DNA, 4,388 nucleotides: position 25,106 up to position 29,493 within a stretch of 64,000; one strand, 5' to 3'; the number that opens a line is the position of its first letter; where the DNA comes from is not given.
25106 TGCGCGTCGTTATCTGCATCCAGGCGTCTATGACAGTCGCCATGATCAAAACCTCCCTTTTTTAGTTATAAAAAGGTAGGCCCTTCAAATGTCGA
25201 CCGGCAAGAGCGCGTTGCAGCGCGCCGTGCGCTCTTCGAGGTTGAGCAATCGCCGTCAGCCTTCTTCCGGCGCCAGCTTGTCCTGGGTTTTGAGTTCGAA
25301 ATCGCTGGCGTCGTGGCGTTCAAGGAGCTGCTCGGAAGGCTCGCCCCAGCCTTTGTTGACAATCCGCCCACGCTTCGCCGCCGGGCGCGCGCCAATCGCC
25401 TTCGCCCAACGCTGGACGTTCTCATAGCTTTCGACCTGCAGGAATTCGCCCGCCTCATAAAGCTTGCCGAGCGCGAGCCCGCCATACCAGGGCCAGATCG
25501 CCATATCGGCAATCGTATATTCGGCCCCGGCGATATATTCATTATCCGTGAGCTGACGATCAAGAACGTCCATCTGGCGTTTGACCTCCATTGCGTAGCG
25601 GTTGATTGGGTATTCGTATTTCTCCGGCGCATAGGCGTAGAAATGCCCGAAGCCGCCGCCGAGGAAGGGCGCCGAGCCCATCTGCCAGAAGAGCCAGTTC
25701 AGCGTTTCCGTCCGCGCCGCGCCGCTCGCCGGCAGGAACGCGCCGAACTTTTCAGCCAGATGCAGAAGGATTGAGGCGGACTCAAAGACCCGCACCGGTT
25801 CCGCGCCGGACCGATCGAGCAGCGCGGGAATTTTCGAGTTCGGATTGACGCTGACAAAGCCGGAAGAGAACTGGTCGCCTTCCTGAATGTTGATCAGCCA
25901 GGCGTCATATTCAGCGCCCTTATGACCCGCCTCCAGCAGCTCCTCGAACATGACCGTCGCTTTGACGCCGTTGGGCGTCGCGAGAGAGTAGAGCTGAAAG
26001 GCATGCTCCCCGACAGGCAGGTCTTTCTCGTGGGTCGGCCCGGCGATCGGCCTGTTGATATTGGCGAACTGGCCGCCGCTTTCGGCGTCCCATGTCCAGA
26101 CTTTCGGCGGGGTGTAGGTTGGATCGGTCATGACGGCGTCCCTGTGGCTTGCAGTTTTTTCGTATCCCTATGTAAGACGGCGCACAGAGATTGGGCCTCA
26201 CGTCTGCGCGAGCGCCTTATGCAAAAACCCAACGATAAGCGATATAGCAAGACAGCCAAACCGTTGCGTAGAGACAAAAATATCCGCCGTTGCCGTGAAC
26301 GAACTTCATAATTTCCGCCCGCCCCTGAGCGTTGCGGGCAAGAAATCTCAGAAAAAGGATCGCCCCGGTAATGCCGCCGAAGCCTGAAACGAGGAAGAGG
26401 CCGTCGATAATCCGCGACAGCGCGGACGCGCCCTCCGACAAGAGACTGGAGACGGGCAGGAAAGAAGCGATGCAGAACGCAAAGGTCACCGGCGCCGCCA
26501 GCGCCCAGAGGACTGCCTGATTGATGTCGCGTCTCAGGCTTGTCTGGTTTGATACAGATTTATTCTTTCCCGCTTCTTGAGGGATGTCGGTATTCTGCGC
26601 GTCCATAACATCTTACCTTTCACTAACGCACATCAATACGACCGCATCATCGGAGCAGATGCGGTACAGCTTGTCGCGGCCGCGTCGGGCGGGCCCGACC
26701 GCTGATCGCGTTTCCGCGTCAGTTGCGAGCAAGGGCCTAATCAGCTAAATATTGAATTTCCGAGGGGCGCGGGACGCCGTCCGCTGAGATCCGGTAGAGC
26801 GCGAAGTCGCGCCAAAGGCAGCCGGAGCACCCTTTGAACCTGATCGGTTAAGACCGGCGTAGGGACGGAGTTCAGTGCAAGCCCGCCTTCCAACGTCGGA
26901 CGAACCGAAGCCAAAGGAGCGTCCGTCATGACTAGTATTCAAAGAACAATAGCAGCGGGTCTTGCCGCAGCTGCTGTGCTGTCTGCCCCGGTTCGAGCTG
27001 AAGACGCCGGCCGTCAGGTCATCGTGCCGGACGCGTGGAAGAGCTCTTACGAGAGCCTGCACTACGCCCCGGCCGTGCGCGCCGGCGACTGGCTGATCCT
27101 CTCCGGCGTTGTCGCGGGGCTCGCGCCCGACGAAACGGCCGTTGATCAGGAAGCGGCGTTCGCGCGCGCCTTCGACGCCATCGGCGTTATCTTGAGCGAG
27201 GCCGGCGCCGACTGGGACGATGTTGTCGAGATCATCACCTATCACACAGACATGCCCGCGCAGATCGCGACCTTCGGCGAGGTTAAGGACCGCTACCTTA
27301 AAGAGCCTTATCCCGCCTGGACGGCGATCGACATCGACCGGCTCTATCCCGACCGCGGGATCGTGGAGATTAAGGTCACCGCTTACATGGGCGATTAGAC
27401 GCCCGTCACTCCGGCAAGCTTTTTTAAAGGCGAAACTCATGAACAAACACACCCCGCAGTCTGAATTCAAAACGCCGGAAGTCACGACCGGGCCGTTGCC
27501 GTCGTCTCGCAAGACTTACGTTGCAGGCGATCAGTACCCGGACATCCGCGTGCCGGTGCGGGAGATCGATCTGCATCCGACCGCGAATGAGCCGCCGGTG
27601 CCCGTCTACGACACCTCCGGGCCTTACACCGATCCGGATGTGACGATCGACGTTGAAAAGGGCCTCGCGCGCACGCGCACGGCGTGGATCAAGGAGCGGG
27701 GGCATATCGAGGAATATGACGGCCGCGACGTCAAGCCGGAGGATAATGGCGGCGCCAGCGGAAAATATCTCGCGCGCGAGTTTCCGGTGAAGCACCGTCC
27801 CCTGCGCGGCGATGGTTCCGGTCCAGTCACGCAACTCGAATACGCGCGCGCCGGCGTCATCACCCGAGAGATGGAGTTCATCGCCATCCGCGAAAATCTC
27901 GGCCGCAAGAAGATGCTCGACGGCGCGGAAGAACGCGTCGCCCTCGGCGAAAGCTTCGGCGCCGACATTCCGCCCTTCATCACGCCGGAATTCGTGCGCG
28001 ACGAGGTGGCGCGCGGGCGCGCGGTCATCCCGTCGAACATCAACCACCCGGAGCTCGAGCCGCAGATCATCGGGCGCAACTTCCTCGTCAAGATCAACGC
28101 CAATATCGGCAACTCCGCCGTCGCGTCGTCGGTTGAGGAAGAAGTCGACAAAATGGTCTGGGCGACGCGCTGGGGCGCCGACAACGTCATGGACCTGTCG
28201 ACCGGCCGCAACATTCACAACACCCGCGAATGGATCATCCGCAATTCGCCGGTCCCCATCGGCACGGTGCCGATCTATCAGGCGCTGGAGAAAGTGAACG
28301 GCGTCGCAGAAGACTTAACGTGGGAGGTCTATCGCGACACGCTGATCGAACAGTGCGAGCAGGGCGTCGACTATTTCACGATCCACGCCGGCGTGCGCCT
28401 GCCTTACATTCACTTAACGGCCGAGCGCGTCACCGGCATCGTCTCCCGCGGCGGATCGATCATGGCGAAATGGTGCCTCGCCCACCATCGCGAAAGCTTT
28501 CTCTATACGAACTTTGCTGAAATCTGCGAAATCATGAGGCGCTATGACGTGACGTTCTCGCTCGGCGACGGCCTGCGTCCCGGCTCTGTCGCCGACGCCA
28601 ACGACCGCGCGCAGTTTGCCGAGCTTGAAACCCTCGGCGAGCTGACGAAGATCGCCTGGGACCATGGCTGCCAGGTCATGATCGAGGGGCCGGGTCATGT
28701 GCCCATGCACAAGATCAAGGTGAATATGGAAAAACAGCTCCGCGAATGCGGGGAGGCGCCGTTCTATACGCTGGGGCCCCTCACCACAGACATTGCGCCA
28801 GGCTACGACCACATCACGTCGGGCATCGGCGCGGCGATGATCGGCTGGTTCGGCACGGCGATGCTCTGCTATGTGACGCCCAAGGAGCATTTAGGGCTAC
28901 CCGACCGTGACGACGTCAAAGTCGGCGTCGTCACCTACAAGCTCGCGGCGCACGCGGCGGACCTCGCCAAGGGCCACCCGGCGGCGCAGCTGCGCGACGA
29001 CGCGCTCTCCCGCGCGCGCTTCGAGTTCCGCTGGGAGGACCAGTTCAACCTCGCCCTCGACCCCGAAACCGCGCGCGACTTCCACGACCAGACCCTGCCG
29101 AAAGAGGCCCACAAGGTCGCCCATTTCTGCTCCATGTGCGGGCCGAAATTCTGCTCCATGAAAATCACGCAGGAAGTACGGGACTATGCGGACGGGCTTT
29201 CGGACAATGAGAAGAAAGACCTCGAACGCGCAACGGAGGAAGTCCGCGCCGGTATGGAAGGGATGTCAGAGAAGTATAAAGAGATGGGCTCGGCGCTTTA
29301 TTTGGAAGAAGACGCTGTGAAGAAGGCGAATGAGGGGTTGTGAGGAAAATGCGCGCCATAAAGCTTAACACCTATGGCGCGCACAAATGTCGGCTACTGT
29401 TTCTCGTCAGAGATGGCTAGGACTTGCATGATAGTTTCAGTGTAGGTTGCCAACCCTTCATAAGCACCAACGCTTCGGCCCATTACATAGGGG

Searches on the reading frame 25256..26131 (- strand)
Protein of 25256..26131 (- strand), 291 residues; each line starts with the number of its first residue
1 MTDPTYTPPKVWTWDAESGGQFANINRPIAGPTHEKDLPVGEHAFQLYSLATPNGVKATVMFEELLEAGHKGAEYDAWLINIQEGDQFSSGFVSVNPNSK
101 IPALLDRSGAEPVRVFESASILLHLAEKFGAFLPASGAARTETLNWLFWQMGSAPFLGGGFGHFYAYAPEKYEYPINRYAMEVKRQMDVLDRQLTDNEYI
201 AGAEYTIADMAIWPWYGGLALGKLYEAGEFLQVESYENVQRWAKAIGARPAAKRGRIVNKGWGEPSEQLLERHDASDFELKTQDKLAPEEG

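Call 6: search_protein_families(library=pfam, proteins=[window:25256-26131:-])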
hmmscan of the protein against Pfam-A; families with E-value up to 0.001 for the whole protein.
window:25256-26131:- (291 aa): 5 families
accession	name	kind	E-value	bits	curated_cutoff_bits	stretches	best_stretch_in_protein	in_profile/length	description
PF13410.11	GST_C_2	-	8.4e-08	32.6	24.9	1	177-244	5-68/69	Glutathione S-transferase, C-terminal domain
PF02798.26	GST_N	-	7.8e-06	26.6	20.9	1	65-127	20-76/76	Glutathione S-transferase, N-terminal domain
PF13409.12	GST_N_2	-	1.4e-05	26.1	25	1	70-127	14-69/70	Glutathione S-transferase, N-terminal domain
PF00043.30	GST_C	-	2.8e-05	24.7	20.7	1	182-250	30-93/93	Glutathione S-transferase, C-terminal domain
PF14497.11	GST_C_3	-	0.00064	20.3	21.6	0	179-251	27-96/104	Glutathione S-transferase, C-terminal domain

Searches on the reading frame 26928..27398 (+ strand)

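Call 71: search_protein_families(library=ncbifam, max_evalue=0.001, proteins=[window:26928-27398:+])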
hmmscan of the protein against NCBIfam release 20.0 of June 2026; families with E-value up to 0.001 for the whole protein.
window:26928-27398:+ (156 aa): 1 family
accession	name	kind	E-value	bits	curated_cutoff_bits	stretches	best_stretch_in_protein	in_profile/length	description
TIGR00004.1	TIGR00004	subfamily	1.9e-12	47.5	106.25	1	46-152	16-123/125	Rid family detoxifying hydrolase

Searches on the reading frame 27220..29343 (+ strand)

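Call 6: search_protein_families(library=pfam, proteins=[window:27220-29343:+])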
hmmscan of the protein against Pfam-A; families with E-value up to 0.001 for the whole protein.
window:27220-29343:+ (707 aa): 2 families
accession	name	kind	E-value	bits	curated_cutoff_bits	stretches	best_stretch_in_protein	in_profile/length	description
PF01964.24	ThiC_Rad_SAM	-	4.4e-183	609.3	25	1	204-652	1-420/420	Radical SAM ThiC family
PF13667.11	ThiC-associated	-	4.3e-29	100.6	27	1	92-164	1-81/81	ThiC-associated domain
